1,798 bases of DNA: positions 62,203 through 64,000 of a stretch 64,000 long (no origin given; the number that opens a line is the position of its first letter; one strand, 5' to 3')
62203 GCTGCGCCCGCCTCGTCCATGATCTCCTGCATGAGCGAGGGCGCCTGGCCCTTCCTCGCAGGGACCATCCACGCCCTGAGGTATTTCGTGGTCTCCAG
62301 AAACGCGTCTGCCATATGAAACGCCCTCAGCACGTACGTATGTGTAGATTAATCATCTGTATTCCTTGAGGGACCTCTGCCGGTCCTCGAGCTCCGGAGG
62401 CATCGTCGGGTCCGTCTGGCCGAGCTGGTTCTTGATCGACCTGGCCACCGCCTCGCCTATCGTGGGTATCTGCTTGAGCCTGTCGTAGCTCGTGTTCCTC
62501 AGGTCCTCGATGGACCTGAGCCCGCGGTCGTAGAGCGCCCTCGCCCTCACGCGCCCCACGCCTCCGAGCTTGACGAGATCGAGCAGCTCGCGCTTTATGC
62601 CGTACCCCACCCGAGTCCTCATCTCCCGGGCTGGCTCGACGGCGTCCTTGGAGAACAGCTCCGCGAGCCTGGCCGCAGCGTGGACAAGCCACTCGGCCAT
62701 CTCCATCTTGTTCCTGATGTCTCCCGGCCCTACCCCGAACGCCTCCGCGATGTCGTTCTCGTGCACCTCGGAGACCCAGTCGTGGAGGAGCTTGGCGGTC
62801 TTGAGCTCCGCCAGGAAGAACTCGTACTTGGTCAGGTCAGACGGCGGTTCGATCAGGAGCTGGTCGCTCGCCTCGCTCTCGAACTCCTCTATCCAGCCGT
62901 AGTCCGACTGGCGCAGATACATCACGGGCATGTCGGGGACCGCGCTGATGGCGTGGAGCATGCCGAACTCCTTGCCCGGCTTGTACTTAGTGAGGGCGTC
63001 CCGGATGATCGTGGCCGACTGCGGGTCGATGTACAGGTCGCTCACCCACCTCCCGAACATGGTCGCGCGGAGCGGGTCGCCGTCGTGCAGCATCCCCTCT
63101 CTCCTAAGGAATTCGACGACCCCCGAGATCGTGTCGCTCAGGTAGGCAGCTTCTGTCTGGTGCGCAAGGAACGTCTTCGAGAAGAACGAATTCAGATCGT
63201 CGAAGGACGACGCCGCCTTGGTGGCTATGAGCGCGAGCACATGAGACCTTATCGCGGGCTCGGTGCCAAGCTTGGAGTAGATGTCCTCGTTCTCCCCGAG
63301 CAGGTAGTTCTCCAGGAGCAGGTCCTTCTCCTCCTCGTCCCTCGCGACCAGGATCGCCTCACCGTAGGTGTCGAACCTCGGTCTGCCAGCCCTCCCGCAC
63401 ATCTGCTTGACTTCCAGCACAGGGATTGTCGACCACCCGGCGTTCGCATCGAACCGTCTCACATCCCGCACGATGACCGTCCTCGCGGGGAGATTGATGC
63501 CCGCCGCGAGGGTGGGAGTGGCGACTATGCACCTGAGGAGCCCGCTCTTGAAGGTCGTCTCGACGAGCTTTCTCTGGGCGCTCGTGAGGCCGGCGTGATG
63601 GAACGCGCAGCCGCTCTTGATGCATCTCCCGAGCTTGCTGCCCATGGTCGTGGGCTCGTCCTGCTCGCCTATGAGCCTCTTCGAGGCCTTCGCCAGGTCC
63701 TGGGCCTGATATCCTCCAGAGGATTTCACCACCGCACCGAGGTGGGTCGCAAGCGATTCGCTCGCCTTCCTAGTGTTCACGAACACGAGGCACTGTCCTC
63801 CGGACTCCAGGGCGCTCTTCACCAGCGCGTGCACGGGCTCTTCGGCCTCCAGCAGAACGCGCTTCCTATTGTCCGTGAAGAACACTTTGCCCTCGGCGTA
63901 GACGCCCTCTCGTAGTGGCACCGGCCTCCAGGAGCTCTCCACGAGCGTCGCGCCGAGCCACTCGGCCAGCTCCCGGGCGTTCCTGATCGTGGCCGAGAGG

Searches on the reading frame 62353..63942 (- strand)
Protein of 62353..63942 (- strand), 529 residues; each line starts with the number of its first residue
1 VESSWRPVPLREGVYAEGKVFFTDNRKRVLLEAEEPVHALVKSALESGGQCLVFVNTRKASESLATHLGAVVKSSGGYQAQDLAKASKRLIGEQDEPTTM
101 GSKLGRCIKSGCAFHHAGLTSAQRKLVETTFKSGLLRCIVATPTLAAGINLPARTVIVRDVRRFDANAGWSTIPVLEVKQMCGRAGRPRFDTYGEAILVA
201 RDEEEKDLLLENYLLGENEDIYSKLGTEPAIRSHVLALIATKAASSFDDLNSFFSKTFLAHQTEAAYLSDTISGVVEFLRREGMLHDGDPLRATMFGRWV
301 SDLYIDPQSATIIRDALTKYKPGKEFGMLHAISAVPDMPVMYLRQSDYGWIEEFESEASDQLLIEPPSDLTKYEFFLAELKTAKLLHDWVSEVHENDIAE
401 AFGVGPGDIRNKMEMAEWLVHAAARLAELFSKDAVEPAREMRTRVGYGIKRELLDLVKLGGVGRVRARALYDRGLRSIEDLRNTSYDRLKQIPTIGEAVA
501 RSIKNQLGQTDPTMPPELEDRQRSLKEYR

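Call 110: search_solved_structures(query=window:62353-63942:-, max_evalue=1e-10)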
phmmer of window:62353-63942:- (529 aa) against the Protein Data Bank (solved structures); distinct sequences matched with E-value up to 1e-10: 50.
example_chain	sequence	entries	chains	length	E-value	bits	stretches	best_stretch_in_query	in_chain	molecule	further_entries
2p6r_A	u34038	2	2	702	9.4e-99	335.1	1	3-503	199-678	afUHEL308 HELICASE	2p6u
9b15_A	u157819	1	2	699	1.5e-95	324.5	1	3-503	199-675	ATP-dependent DNA helicase Hel308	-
2va8_A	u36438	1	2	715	1.8e-92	314.4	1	3-499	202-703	SKI2-TYPE HELICASE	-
2zj2_A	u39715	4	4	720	7.1e-92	312.4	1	3-509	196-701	Putative ski2-type helicase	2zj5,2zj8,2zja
8alz_B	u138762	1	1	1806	6.7e-43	150.9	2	5-205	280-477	Activating signal cointegrator 1 complex subunit 3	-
6qdv_B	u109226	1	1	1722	2.6e-40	142.3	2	2-221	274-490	U5 small nuclear ribonucleoprotein 200 kDa helicase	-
4f92_B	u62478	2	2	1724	2.6e-40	142.3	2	2-221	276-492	U5 small nuclear ribonucleoprotein 200 kDa helicase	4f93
4f91_B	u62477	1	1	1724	2.6e-40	142.3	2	2-221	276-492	U5 small nuclear ribonucleoprotein 200 kDa helicase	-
5urj_A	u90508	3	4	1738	2.7e-40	142.3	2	2-221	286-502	U5 small nuclear ribonucleoprotein 200 kDa helicase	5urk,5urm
4kit_B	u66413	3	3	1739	2.7e-40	142.3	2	2-221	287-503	U5 small nuclear ribonucleoprotein 200 kDa helicase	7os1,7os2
6s8q_B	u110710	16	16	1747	2.7e-40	142.3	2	2-221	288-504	U5 small nuclear ribonucleoprotein 200 kDa helicase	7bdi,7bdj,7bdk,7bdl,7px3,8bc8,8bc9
6s9i_B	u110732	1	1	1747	2.7e-40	142.3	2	2-221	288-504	U5 small nuclear ribonucleoprotein 200 kDa helicase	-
3jcr_C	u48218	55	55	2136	4.5e-40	141.5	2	2-221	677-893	hBrr2 | U5 small nuclear ribonucleoprotein 200 kDa helicase | Brr2, U5 small nuclear ribonucleoprotein 200 kDa helicase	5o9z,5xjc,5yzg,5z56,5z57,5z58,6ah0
6s8o_B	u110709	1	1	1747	6.5e-40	141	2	2-221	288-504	U5 small nuclear ribonucleoprotein 200 kDa helicase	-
7zpq_CA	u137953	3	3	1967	9.8e-36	127.2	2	104-262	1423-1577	SLH1 isoform 1 | RQC trigger complex helicase SLH1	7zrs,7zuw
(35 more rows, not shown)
